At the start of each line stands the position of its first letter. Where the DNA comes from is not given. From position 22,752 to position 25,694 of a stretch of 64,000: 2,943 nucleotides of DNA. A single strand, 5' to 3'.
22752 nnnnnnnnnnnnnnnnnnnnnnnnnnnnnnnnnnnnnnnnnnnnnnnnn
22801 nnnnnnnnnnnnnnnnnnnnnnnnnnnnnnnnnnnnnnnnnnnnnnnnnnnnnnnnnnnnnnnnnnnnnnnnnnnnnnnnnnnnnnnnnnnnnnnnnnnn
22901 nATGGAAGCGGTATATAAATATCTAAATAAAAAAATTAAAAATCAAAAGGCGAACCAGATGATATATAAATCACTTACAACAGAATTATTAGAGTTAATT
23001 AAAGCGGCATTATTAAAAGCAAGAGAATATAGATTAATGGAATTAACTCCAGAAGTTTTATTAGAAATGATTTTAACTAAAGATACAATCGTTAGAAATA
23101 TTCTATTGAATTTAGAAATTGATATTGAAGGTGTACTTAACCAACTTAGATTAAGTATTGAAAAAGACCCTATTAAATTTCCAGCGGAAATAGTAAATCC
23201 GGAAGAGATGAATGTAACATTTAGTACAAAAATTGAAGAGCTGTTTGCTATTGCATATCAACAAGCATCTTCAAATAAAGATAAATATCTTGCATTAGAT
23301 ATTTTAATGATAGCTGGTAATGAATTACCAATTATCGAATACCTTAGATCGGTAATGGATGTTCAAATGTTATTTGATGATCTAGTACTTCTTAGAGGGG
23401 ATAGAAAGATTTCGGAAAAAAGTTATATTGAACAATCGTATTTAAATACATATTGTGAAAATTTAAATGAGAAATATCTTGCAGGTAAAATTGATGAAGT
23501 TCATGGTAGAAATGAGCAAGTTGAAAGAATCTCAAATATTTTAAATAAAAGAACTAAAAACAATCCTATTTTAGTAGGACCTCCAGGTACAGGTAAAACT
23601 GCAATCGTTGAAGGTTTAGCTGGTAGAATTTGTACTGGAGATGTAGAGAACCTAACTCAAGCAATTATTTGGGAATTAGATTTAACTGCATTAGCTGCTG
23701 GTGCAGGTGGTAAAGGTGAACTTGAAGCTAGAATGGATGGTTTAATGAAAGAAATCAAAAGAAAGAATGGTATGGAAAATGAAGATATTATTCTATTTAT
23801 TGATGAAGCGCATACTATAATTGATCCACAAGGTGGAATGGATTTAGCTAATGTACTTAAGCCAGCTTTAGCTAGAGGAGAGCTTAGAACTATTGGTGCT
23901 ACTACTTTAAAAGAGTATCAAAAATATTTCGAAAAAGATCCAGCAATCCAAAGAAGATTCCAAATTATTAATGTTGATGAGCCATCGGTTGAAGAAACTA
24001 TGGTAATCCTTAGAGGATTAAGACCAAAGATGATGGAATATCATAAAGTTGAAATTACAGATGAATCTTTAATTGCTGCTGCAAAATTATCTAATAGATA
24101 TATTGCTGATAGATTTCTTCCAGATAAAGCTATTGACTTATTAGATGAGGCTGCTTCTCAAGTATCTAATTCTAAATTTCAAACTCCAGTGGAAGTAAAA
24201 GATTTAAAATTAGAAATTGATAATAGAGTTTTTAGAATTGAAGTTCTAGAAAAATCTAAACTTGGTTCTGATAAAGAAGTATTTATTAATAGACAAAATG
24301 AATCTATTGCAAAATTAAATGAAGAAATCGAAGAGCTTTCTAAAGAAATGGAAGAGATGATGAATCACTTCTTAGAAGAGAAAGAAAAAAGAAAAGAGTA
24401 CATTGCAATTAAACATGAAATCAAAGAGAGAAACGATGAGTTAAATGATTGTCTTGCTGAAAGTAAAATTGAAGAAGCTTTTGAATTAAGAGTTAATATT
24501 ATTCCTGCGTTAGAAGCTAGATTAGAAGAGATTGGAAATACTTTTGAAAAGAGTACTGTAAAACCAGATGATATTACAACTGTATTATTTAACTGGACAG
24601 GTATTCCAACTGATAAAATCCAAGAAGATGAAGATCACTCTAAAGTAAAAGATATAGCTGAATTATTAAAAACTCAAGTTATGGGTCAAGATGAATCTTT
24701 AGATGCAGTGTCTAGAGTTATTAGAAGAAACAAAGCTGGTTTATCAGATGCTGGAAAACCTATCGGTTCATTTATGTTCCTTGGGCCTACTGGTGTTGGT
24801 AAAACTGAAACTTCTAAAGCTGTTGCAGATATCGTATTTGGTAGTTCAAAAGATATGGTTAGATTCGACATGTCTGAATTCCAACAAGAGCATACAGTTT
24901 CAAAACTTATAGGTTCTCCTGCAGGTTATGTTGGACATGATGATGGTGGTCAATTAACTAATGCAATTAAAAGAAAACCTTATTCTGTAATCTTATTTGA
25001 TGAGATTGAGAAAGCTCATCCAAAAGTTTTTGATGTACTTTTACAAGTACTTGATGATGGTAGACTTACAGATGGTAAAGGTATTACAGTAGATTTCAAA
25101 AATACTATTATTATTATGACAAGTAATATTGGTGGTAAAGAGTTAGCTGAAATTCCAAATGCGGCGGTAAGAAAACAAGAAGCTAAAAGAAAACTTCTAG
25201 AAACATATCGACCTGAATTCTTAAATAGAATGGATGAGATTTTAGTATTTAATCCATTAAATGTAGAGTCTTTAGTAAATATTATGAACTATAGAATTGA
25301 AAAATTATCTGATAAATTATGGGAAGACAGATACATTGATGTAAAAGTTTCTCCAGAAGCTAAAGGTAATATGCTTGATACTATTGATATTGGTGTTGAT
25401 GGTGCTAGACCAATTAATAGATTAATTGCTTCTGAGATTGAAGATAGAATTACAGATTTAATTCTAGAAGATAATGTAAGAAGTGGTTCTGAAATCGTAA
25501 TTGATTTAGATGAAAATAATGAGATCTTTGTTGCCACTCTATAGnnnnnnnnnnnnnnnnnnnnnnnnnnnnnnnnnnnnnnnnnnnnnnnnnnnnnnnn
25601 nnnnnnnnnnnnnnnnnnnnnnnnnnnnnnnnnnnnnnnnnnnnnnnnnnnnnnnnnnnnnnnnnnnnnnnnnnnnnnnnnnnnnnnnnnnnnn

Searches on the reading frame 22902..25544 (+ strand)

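Call 42: search_protein_families(library=phrogs, proteins=[window:22902-25544:+], max_evalue=0.001)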
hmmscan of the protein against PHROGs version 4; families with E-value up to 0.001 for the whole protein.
window:22902-25544:+ (880 aa): 10 families
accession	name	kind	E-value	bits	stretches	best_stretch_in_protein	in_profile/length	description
phrog_4871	-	other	7.8e-213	710.1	1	23-877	6-755/764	ATP-dependent protease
phrog_168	-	DNA, RNA and nucleotide metabolism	1.1e-12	49.2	2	188-509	11-289/314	clamp loader of DNA polymerase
phrog_5846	-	DNA, RNA and nucleotide metabolism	4.6e-10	40.3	1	187-512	5-266/380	clamp loader of DNA polymerase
phrog_249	-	moron, auxiliary metabolic gene and host takeover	2.5e-09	38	1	474-746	26-248/380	porphyrin biosynthesis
phrog_3757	-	unknown function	1e-07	32.7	0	196-241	104-148/367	-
phrog_1297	-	other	2.7e-07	30.9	0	623-723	27-129/356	ATPase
phrog_50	-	DNA, RNA and nucleotide metabolism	2.9e-07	30.9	0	406-642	169-390/570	DnaC-like helicase loader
phrog_11838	-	DNA, RNA and nucleotide metabolism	2.5e-06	27.9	0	190-241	9-62/420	clamp loader of DNA polymerase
phrog_29395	-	unknown function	7.5e-06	26.2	1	592-743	154-324/531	-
phrog_7485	-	unknown function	0.00017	21.6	0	212-242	223-250/430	-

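Call 87: search_protein_families(library=pfam, proteins=[window:22902-25544:+], max_evalue=0.001)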
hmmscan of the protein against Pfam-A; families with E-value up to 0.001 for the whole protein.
window:22902-25544:+ (880 aa): 15 families
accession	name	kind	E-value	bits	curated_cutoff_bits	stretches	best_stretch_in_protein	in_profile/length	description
PF07724.20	AAA_2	-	6.2e-64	215.5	27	1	619-780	1-166/166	AAA domain (Cdc48 subfamily)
PF17871.7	AAA_lid_9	-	3e-28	98.2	22.8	1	362-452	1-91/104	AAA lid domain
PF00004.35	AAA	-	2.5e-21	76.9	21.2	2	223-355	2-125/131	ATPase family associated with various cellular activities (AAA)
PF07728.20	AAA_5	-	3.4e-16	59.9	22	1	624-754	2-134/139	AAA domain (dynein-related subfamily)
PF10431.15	ClpB_D2-small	-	2e-10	41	21.9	1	786-867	1-81/81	C-terminal, D2-small domain, of ClpB protein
PF13191.12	AAA_16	-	1.5e-07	32.5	32.6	1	201-304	3-142/167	AAA ATPase domain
PF00158.32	Sigma54_activat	-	1e-06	29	20.2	1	623-725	24-126/168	Sigma-54 interaction domain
PF13401.12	AAA_22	-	1.5e-06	29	27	0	218-306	4-96/130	AAA domain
PF04851.21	ResIII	-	6.6e-06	26.6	22.5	0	201-237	3-41/164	Type III restriction enzyme, res subunit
PF12775.13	AAA_7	-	6.2e-05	23.1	25.8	0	218-240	32-54/181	P-loop containing dynein motor region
PF20030.5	bpMoxR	-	6.6e-05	22.5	27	0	214-245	26-57/205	MoxR domain in the MoxR-vWA-beta-propeller ternary systems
PF06414.18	Zeta_toxin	-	8.3e-05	22.6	22.3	0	616-686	12-84/199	Zeta toxin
PF01078.27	Mg_chelatase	-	0.00011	22.1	20.3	0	219-242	22-45/207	Magnesium chelatase, subunit ChlI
PF13604.12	AAA_30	-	0.00072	19.8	27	0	204-245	4-44/191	AAA domain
PF01695.23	IstB_IS21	-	0.00073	19.5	24.1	0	206-241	79-114/238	IstB-like ATP binding protein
